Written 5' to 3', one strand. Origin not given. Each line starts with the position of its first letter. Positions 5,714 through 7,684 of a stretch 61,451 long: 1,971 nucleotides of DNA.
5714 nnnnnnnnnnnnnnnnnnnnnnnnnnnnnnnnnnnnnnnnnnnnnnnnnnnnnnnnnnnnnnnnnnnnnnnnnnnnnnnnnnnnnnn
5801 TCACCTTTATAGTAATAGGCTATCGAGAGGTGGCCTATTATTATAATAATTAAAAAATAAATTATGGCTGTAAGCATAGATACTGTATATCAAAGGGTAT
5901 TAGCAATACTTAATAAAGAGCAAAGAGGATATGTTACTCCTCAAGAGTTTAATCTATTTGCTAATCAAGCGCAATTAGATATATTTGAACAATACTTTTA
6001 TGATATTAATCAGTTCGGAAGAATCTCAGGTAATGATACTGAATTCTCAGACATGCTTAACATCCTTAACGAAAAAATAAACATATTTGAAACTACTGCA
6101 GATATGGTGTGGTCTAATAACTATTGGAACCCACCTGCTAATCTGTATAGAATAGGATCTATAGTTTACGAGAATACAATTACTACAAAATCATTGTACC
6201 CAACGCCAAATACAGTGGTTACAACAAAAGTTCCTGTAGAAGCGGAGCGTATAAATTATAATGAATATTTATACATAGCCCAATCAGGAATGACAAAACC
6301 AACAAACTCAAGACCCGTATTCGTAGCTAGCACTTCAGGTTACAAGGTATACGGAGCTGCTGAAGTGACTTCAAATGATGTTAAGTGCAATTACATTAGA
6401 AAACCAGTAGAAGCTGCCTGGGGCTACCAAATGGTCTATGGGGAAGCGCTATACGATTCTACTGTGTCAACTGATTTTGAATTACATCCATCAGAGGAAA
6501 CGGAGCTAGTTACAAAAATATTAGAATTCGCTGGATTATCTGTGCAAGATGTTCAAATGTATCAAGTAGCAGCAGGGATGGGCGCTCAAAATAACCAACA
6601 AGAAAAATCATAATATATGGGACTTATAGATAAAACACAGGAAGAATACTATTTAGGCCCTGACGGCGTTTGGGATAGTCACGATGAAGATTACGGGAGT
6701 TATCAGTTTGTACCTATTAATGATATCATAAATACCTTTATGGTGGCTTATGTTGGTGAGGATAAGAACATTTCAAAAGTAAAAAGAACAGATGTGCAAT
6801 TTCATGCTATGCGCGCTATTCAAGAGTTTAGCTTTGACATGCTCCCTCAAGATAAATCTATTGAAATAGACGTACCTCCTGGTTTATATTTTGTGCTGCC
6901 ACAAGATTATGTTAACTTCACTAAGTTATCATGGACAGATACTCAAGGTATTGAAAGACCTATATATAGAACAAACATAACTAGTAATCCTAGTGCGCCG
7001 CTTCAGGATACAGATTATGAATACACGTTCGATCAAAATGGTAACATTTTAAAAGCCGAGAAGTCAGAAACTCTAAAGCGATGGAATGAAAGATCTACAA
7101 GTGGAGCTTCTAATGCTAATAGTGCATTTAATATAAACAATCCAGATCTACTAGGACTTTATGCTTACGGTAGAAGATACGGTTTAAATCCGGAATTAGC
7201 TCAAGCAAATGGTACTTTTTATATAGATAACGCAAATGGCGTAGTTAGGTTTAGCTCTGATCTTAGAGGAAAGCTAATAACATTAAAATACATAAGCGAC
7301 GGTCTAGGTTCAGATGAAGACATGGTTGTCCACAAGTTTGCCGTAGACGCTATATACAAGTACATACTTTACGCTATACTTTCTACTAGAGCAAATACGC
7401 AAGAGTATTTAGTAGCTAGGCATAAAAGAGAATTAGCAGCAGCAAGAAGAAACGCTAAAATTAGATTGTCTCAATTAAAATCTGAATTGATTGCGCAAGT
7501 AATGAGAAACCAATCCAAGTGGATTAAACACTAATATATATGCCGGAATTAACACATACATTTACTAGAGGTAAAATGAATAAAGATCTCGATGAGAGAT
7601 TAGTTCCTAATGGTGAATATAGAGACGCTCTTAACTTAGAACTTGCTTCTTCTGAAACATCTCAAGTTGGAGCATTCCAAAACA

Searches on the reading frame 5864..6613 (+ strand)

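Call 57: search_protein_families(library=phrogs, proteins=[window:5864-6613:+], max_evalue=0.00001)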
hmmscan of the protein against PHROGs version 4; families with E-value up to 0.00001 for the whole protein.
window:5864-6613:+ (249 aa): 1 family
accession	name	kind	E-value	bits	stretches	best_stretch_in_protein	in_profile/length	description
phrog_14543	-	head and packaging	2e-34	120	1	1-247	1-231/234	virion structural protein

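Call 87: search_protein_families(library=pfam, proteins=[window:5864-6613:+], max_evalue=0.01)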
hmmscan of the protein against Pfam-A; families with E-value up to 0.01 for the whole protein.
window:5864-6613:+ (249 aa): 0 families

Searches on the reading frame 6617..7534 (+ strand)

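Call 57: search_protein_families(library=phrogs, proteins=[window:6617-7534:+], max_evalue=0.00001)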
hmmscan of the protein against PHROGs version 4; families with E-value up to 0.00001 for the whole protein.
window:6617-7534:+ (305 aa): 1 family
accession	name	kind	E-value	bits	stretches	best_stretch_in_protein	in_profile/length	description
phrog_13977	-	head and packaging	5e-43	148.5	1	21-290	11-268/273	virion structural protein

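Call 87: search_protein_families(library=pfam, proteins=[window:6617-7534:+], max_evalue=0.01)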
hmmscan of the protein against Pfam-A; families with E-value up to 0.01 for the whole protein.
window:6617-7534:+ (305 aa): 0 families
